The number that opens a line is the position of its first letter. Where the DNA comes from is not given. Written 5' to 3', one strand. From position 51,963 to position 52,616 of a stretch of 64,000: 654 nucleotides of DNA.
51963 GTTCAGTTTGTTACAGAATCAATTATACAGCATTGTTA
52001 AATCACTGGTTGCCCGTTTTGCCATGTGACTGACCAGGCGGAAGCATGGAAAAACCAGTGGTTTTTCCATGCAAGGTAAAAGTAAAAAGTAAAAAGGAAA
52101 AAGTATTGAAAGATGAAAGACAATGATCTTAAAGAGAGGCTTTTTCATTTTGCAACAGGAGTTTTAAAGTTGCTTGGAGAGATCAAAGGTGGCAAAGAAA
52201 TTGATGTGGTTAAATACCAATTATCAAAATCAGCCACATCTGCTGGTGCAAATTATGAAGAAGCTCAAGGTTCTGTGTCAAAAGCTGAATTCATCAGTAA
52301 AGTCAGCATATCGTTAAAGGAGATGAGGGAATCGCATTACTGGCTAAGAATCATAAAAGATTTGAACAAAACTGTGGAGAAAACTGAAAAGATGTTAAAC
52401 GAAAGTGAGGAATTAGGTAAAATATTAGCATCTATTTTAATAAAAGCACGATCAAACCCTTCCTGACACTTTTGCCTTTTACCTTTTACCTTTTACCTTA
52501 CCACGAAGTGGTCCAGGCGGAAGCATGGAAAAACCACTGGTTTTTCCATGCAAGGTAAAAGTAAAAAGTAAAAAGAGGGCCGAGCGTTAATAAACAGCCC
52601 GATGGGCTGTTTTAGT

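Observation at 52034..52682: Second four-helix-bundle cassette with heptamer inverted arms that hug the ORF, plus a 63-bp direct repeat containing a flipped-loop palindrome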

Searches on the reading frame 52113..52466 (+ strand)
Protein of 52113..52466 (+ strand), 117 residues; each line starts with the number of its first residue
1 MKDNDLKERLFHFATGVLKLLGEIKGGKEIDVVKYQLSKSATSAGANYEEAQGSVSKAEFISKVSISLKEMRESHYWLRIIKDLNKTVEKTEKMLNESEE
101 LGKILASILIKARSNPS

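Call 4: search_protein_families(library=pfam, proteins=[window:52113-52466:+])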
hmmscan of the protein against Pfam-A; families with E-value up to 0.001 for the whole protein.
window:52113-52466:+ (117 aa): 1 family
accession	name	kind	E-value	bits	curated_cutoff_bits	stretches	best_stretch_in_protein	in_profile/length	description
PF05635.17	23S_rRNA_IVP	-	1.3e-15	58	33.8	1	3-106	2-105/106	23S rRNA-intervening sequence protein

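Call 10: find_homologous_proteins(query=window:52113-52463:+)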
Query window:52113-52463:+ (117 aa): 1145 proteins with E <= 0.001 among 1162 candidates; the best 120 are listed.
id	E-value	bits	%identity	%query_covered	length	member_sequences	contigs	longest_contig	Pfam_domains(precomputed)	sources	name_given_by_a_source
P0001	5.9e-66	237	100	100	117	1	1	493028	PF05635.18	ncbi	ncbi:MAG: four helix bundle protein [Bacteroidales bacterium]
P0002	1.0e-57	211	88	100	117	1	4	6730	PF05635.18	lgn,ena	-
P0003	1.5e-43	165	72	97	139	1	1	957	PF05635.18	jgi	jgi:four helix bundle protein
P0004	2.9e-43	164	70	97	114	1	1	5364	PF05635.18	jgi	jgi:four helix bundle protein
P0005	6.2e-43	163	69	97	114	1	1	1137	PF05635.18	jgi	jgi:four helix bundle protein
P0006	9.2e-43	163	72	97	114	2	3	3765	PF05635.18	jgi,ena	-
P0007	1.8e-42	162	71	97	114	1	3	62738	PF05635.18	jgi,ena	jgi:four helix bundle protein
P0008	2.7e-42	161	71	97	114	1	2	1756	PF05635.18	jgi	-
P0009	3.4e-42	161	70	97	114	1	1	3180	PF05635.18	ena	-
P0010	3.8e-42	161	69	97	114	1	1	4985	PF05635.18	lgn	-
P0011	5.9e-42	160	69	97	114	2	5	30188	PF05635.18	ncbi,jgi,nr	ncbi:MAG: four helix bundle protein [Bacteroidia bacterium]|jgi:four helix bundle protein|nr:four he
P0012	5.9e-42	160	69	97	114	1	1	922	PF05635.18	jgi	jgi:four helix bundle protein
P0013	7.2e-42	160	69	97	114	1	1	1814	PF05635.18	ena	-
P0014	9.9e-42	159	71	97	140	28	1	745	PF05635.18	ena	-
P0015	9.9e-42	159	69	97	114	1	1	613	PF05635.18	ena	-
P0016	1.9e-41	158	68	97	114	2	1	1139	PF05635.18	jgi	jgi:four helix bundle protein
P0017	2.0e-41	158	71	97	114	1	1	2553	PF05635.18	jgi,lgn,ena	jgi:four helix bundle protein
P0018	3.3e-41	158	69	97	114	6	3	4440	PF05635.18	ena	-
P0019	4.9e-41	157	68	97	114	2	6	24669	PF05635.18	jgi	jgi:four helix bundle protein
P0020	5.0e-41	157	70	97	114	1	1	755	PF05635.18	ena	-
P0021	5.6e-41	157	68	97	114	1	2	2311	PF05635.18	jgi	jgi:four helix bundle protein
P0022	5.9e-41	157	68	97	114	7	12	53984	PF05635.18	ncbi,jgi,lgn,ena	jgi:four helix bundle protein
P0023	1.4e-40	156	68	97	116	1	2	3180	PF05635.18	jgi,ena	-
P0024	1.5e-40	156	67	97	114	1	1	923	PF05635.18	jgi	jgi:four helix bundle protein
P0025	1.5e-40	156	68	97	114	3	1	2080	PF05635.18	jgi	jgi:four helix bundle protein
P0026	5.4e-40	154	67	97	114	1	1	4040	PF05635.18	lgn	-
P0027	6.7e-40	154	68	97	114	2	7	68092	PF05635.18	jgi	jgi:four helix bundle protein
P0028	8.5e-40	153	68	97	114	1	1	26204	PF05635.18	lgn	-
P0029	8.5e-40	153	67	97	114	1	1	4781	PF05635.18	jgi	-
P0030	9.5e-40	153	67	97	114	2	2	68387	PF05635.18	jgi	-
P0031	1.1e-39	153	65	97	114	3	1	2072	PF05635.18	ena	-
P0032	1.2e-39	153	67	97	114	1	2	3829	PF05635.18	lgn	-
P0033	1.4e-39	153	69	96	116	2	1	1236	PF05635.18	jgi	jgi:four helix bundle protein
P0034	1.4e-39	153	65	97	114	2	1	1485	PF05635.18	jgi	-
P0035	1.5e-39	152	67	97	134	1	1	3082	PF05635.18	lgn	-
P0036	1.8e-39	152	67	97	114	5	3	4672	PF05635.18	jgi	-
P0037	2.6e-39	152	67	97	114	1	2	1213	PF05635.18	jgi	jgi:four helix bundle protein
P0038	3.0e-39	151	68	97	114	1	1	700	PF05635.18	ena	-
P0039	3.3e-39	151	67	97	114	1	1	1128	PF05635.18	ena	-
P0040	4.0e-39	151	65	97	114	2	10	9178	PF05635.18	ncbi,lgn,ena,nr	ncbi:MAG: four helix bundle protein [Bacteroidetes bacterium GWE2_41_25]|nr:MAG: four helix bundle p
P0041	4.9e-39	151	65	97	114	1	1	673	PF05635.18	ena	-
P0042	6.0e-39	150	67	97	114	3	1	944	PF05635.18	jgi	-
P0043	5.6e-38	147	63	97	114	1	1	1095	PF05635.18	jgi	jgi:four helix bundle protein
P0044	6.3e-38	147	65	97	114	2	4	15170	PF05635.18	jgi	jgi:four helix bundle protein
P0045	9.6e-38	147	63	97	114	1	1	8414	PF05635.18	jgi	jgi:four helix bundle protein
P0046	1.1e-37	146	63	97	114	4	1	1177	PF05635.18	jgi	-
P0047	1.7e-37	146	69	96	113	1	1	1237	PF05635.18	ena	-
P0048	6.6e-37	144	62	97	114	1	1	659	PF05635.18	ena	-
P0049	9.0e-37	143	66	93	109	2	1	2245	PF05635.18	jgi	-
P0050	1.6e-36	143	63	97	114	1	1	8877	PF05635.18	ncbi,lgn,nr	ncbi:MAG: four helix bundle protein [Bacteroidales bacterium]|nr:four helix bundle protein [Bacteroi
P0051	4.4e-36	141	68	95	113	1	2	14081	PF05635.18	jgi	jgi:four helix bundle protein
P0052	5.3e-36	141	62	97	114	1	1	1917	PF05635.18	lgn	-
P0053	8.3e-36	140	62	97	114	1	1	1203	PF05635.18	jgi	jgi:four helix bundle protein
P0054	1.9e-35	139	61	97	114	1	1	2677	PF05635.18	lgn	-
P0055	3.2e-35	138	65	95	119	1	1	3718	PF05635.18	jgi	jgi:four helix bundle protein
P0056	3.5e-33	132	59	95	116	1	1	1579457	PF05635.18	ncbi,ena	-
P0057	5.3e-33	131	63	96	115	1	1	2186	PF05635.18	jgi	jgi:four helix bundle protein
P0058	1.1e-32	130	60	96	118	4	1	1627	PF05635.18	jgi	jgi:four helix bundle protein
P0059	1.2e-32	130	59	95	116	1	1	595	PF05635.18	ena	-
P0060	1.8e-32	130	56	98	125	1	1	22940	PF05635.18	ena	-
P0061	2.4e-32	129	62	94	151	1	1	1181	PF05635.18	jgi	jgi:four helix bundle protein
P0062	3.3e-32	129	59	96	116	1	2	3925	PF05635.18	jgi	jgi:four helix bundle protein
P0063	9.1e-32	127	58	95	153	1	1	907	PF05635.18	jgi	-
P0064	9.2e-32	127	59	96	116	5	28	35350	PF05635.18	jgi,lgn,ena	jgi:four helix bundle protein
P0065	1.1e-31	127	57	95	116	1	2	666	PF05635.18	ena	-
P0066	2.3e-31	126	58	92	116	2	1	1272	PF05635.18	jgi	jgi:four helix bundle protein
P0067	4.3e-31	125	56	96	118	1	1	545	PF05635.18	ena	-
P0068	4.4e-31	125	57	96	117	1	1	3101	PF05635.18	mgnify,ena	mgnify:CR=1 FL=1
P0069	4.5e-31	125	58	92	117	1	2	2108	PF05635.18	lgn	-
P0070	5.3e-31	125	58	92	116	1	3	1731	PF05635.18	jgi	jgi:four helix bundle protein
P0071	6.1e-31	125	67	80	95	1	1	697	PF05635.18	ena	-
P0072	7.9e-31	124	60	92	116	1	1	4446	PF05635.18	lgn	-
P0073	8.0e-31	124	55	97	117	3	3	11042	PF05635.18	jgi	-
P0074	9.1e-31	124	57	95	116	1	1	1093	PF05635.18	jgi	jgi:four helix bundle protein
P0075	1.1e-30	124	66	81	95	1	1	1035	PF05635.18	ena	-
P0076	1.3e-30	124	67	76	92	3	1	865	PF05635.18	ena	-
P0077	1.5e-30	124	55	96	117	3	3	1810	PF05635.18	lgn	-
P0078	1.9e-30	123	56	96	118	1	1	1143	PF05635.18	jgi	jgi:four helix bundle protein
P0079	2.2e-30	123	56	92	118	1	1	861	PF05635.18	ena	-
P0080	2.4e-30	123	58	92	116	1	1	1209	PF05635.18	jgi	jgi:four helix bundle protein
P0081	2.5e-30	123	57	92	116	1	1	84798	PF05635.18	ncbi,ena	-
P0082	2.8e-30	123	57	97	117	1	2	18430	PF05635.18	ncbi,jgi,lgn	jgi:four helix bundle protein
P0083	3.1e-30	122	56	92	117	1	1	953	PF05635.18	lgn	-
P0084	3.4e-30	122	63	94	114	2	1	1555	PF05635.18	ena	-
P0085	3.5e-30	122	59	92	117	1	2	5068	PF05635.18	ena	-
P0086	4.5e-30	122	58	96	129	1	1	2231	PF05635.18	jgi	jgi:four helix bundle protein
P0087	4.7e-30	122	57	98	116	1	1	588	PF05635.18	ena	-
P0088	4.7e-30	122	58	95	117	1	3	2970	PF05635.18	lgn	-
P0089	4.9e-30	122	55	94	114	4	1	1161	PF05635.18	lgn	-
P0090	5.8e-30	122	58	97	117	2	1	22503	PF05635.18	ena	-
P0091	6.4e-30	121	58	95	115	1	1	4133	PF05635.18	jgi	-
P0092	6.5e-30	121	56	92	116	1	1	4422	PF05635.18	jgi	jgi:four helix bundle protein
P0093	6.6e-30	121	58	91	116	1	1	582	PF05635.18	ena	-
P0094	6.6e-30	121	55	99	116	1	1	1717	PF05635.18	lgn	-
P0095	7.1e-30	121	56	99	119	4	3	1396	PF05635.18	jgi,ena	jgi:four helix bundle protein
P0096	7.6e-30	121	57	92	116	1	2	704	PF05635.18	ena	-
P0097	7.8e-30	121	56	99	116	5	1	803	PF05635.18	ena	-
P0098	8.2e-30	121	59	92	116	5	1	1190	PF05635.18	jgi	jgi:four helix bundle protein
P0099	8.4e-30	121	57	94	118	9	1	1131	PF05635.18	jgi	jgi:four helix bundle protein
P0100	9.1e-30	121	57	92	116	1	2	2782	PF05635.18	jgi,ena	-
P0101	1.0e-29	121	56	92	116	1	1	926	PF05635.18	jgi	jgi:four helix bundle protein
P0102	1.0e-29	121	57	95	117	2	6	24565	PF05635.18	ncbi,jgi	-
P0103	1.1e-29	121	56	92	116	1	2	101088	PF05635.18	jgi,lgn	jgi:four helix bundle protein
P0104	1.1e-29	121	58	92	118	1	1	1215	PF05635.18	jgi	jgi:four helix bundle protein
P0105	1.1e-29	121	57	92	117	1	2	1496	PF05635.18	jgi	jgi:four helix bundle protein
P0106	1.1e-29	121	62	86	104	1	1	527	PF05635.18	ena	-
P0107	1.2e-29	121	56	98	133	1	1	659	PF05635.18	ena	-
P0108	1.3e-29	121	58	90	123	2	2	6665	PF05635.18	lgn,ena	-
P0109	1.3e-29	121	57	95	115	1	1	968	PF05635.18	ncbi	-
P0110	1.3e-29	120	58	92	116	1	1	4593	PF05635.18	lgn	-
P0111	1.4e-29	120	59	92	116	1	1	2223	PF05635.18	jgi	jgi:four helix bundle protein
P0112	1.4e-29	120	57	92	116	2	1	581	PF05635.18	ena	-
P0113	1.4e-29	120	58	91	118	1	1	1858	PF05635.18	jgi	-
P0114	1.8e-29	120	56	95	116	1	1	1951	PF05635.18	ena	-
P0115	1.8e-29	120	56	92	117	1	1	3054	PF05635.18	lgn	-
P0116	1.9e-29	120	61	92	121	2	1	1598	PF05635.18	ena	-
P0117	1.9e-29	120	61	92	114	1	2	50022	PF05635.18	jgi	jgi:four helix bundle protein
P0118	2.0e-29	120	54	96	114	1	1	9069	PF05635.18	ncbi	-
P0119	2.1e-29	120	56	92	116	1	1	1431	PF05635.18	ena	-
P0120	2.1e-29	120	56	92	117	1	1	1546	PF05635.18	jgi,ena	jgi:four helix bundle protein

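Call 13: find_encoding_contigs(protein=P0002, flank=3000, max_places=4)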
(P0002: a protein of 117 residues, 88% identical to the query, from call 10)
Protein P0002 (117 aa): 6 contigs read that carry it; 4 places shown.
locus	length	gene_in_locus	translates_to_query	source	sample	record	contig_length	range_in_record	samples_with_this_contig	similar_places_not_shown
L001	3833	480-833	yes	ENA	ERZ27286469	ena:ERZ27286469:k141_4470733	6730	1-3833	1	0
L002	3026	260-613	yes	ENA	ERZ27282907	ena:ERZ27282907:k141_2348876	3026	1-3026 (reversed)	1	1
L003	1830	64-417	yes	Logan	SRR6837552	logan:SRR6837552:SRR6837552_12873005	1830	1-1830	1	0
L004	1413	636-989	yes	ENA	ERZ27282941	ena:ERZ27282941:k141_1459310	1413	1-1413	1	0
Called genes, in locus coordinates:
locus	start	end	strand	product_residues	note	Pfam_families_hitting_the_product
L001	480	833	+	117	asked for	PF05635:23S_rRNA_IVP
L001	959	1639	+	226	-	PF09603:Fib_succ_major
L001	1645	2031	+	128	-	-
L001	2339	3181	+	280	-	PF19777:DUF6263 (faint)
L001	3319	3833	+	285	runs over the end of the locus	-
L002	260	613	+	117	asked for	PF05635:23S_rRNA_IVP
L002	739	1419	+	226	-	PF09603:Fib_succ_major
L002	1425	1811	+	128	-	-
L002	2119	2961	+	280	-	PF19777:DUF6263 (faint)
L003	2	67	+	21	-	?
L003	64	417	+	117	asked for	PF05635:23S_rRNA_IVP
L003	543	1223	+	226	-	PF09603:Fib_succ_major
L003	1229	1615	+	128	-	-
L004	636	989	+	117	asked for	PF05635:23S_rRNA_IVP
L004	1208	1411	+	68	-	?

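Call 17: find_related_loci(query=A1, collection=genome_contigs, flank=3000)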
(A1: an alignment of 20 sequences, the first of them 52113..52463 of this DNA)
Query A1 (117 aa) in genome_contigs; peptide patterns used: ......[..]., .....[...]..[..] (x = any residue, [..] = any of these).
599 stretches matched a pattern (row limit reached: there are more); 556 encode a relative of the query (tblastn E <= 1e-3); the best 80 are kept; 80 distinct loci.
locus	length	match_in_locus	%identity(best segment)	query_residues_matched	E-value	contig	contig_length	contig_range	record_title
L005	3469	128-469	64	1-114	4e-46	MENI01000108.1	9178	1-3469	MAG: Bacteroidetes bacterium GWA2_40_15 gwa2_scaffold_61808, whole genome shotgun sequence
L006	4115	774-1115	63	1-114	5e-46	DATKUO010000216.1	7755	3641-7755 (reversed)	MAG TPA_asm: Bacteroidales bacterium isolate SMAG_U14109 k141_1603782, whole genome shotgun sequence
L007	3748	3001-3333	59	1-111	2e-39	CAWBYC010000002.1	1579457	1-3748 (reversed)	MAG: uncultured Bacteroidales bacterium isolate MFD05442.bin.2.264 genome assembly, contig: contig_1767, whole genome sh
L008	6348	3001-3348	55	1-113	6e-36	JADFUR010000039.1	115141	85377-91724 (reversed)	MAG: Bacteroidetes bacterium isolate C4.bin.5 k83_1095247, whole genome shotgun sequence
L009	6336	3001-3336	55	1-112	2e-35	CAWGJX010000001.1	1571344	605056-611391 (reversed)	MAG: uncultured Bacteroidales bacterium isolate MFD05705.bin.1.174 genome assembly, contig: contig_14185, whole genome s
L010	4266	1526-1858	59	4-113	1e-35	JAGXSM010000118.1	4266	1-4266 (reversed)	MAG: Melioribacter sp. isolate CROMO_A_200 c_000000425207, whole genome shotgun sequence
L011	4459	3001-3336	53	1-112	3e-35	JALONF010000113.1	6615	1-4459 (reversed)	MAG: Ignavibacteriaceae bacterium isolate Prado070 scaffold_25956, whole genome shotgun sequence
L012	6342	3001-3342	54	3-116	2e-35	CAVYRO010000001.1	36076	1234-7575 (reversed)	MAG: uncultured Bacteroidales bacterium isolate MFD05684.bin.1.228 genome assembly, contig: contig_101617, whole genome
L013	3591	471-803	59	4-113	2e-35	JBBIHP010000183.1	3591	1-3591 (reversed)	MAG: Ignavibacteria bacterium isolate RSS170216_bin_117 NODE_11955_length_3591_cov_4.757353, whole genome shotgun sequen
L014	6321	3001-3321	55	3-108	6e-35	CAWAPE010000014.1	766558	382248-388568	MAG: uncultured Bacteroidetes bacterium isolate MFD02923.bin.1.36 genome assembly, contig: contig_8254, whole genome sho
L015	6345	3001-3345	53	1-114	4e-35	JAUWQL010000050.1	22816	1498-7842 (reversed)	MAG: Bacteroidales bacterium isolate CSMAG_2501 CSMAG_2501_k141_187535_length_22816_cov_13.9874, whole genome shotgun se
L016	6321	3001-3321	60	3-108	2e-34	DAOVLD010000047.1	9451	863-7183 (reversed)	MAG TPA_asm: Bacteroidota bacterium isolate CSMAG_1436 CSMAG_1436_k141_1600257_length_9451_cov_86.2502, whole genome sho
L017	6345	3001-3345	55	1-112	8e-35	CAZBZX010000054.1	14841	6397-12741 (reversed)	MAG TPA_asm: uncultured Bacteroidales bacterium isolate binchicken_co129_655 genome assembly, contig: NODE_12151_length_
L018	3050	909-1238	55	5-111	2e-34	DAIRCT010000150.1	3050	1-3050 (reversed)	MAG TPA_asm: Ignavibacteriaceae bacterium isolate CTOTU2299 NODE_16890_length_3050_cov_6.709850, whole genome shotgun se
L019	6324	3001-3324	55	1-108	3e-34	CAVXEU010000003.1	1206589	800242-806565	MAG: uncultured Bacteroidales bacterium isolate MFD02416.bin.1.219 genome assembly, contig: contig_25422, whole genome s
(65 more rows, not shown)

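Call 31: search_protein_families(library=ncbifam, proteins=[window:52113-52463:+], max_evalue=0.01)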
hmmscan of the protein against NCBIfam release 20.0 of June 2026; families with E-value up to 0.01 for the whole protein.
window:52113-52463:+ (117 aa): 3 families
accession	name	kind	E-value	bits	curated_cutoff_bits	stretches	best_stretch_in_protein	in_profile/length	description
TIGR02436.1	TIGR02436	subfamily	2.1e-21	76.2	24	1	7-110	2-106/109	four helix bundle protein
NF008911.0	PRK12275.1-2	subfamily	2e-06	28.3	137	1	29-112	31-115/118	hypothetical protein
NF008912.0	PRK12275.1-6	subfamily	0.0074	16.3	124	1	33-113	31-111/117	hypothetical protein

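Call 39: search_solved_structures(query=window:52113-52463:+, max_evalue=1)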
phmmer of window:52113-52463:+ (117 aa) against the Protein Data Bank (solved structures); distinct sequences matched with E-value up to 1: 1.
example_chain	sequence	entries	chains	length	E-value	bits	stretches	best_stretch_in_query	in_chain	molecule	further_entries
2rld_A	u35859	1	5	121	6e-17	65.3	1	1-114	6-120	Uncharacterized protein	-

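Call 40: search_solved_structures(query=A1, max_evalue=1)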
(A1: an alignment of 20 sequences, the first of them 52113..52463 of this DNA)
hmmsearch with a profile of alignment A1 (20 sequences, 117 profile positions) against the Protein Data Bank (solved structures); distinct sequences matched with E-value up to 1: 2.
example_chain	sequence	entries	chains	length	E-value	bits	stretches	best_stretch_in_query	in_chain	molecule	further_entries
2rld_A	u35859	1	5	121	1.4e-23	86.4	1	1-114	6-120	Uncharacterized protein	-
2gsc_A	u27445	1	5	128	9e-07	32.3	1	25-110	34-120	Putative uncharacterized protein XCC0516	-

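Call 79: search_protein_families(library=padloc, proteins=[window:52113-52463:+], max_evalue=0.01)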
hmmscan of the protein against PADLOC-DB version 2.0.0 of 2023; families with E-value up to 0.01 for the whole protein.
window:52113-52463:+ (117 aa): 2 families
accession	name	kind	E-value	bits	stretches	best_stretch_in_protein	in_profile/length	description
PDLC03079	Specificity_I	-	0.00044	17.5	1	51-112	382-442/470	Type I specificity subunit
PDLC00749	Effector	-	0.0072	13.4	1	14-98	131-214/395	Endonuclease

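Call 80: search_protein_families(library=phrogs, proteins=[window:52113-52463:+], max_evalue=0.01)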
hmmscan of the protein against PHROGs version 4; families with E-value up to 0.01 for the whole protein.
window:52113-52463:+ (117 aa): 0 families

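Call 85: predict_structure(alignment_id=A1)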
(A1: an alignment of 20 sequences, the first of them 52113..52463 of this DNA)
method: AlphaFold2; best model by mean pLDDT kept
length: 117 residues; sequences in the alignment: 20
mean_pLDDT: 92.8   pTM: 0.86
mean pLDDT of the five models: 92.8, 92.6, 92.3, 91.8, 91.6
residues with pLDDT >= 90: 96; 70-90: 16; 50-70: 5; < 50: 0
segments of 3 or more residues with pLDDT < 50: none
pLDDT, mean of each block of 10 residues (from residue 1): 79 97 88 96 98 95 98 97 85 97 97 84
secondary structure, 60 per line:
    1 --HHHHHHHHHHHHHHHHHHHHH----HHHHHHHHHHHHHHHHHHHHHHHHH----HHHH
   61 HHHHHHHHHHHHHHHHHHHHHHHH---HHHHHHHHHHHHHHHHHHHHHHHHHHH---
elements in order: H3-23 H28-52 H57-84 H88-114

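Call 88: fold_search(model_id=the predicted structure, library=pdb)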
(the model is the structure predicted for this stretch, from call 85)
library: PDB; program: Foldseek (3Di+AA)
matches with E <= 10: 714; with E <= 0.001: 5
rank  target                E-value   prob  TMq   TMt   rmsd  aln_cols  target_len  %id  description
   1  2rld_E                3.8e-06  1.00  0.79  0.85   1.6       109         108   36  CRYSTAL STRUCTURE OF A PROTEIN WITH UNKNOWN FUNCTION FROM S23 RIBOSOMAL PROTEIN FAMILY (BT_0352) FROM BACTEROIDES THET (released 2007-10-30)
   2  2rld_B                7.6e-06  1.00  0.84  0.87   2.3       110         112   37  CRYSTAL STRUCTURE OF A PROTEIN WITH UNKNOWN FUNCTION FROM S23 RIBOSOMAL PROTEIN FAMILY (BT_0352) FROM BACTEROIDES THET (released 2007-10-30)
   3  2rld_C                1.9e-05  1.00  0.81  0.82   1.8       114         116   38  CRYSTAL STRUCTURE OF A PROTEIN WITH UNKNOWN FUNCTION FROM S23 RIBOSOMAL PROTEIN FAMILY (BT_0352) FROM BACTEROIDES THET (released 2007-10-30)
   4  2rld_A                9.4e-05  1.00  0.81  0.83   2.4       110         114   38  CRYSTAL STRUCTURE OF A PROTEIN WITH UNKNOWN FUNCTION FROM S23 RIBOSOMAL PROTEIN FAMILY (BT_0352) FROM BACTEROIDES THET (released 2007-10-30)
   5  2rld_D                1.4e-04  1.00  0.81  0.87   2.3       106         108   36  CRYSTAL STRUCTURE OF A PROTEIN WITH UNKNOWN FUNCTION FROM S23 RIBOSOMAL PROTEIN FAMILY (BT_0352) FROM BACTEROIDES THET (released 2007-10-30)
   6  2gsc_E                4.4e-03  1.00  0.80  0.83   1.8       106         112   17  Crystal Structure of the Conserved Hypothetical Cytosolic Protein Xcc0516 from Xanthomonas campestris (released 2006-10-03)
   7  2gsc_A                6.8e-03  1.00  0.80  0.82   2.0       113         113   16  Crystal Structure of the Conserved Hypothetical Cytosolic Protein Xcc0516 from Xanthomonas campestris (released 2006-10-03)
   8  2gsc_D                1.0e-02  1.00  0.81  0.82   2.0       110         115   16  Crystal Structure of the Conserved Hypothetical Cytosolic Protein Xcc0516 from Xanthomonas campestris (released 2006-10-03)
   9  8ub7_E                1.2e-02  1.00  0.74  0.78   2.8       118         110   19  Diversity-generating retroelement (DGR) ribonucleoprotein reverse transcriptase - Active state (N-occupied) (released 2024-10-23)
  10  1x8z_B                1.4e-02  1.00  0.69  0.57   3.2       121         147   20  Crystal structure of a pectin methylesterase inhibitor from Arabidopsis thaliana (released 2004-12-28)
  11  2gsc_B                1.6e-02  1.00  0.83  0.83   1.8       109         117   16  Crystal Structure of the Conserved Hypothetical Cytosolic Protein Xcc0516 from Xanthomonas campestris (released 2006-10-03)
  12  4dwl_E                1.8e-02  1.00  0.73  0.78   2.4       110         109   17  Avd molecule from Bordetella bacteriophage DGR (released 2013-02-27)
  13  1x90_A                2.2e-02  1.00  0.76  0.62   2.7       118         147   14  Crystal structure of mutant form B of a pectin methylesterase inhibitor from Arabidopsis (released 2004-12-28)
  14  4dwl_B                2.2e-02  1.00  0.72  0.76   2.6       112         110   18  Avd molecule from Bordetella bacteriophage DGR (released 2013-02-27)
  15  4dwl_A                2.6e-02  1.00  0.71  0.76   2.8       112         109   18  Avd molecule from Bordetella bacteriophage DGR (released 2013-02-27)
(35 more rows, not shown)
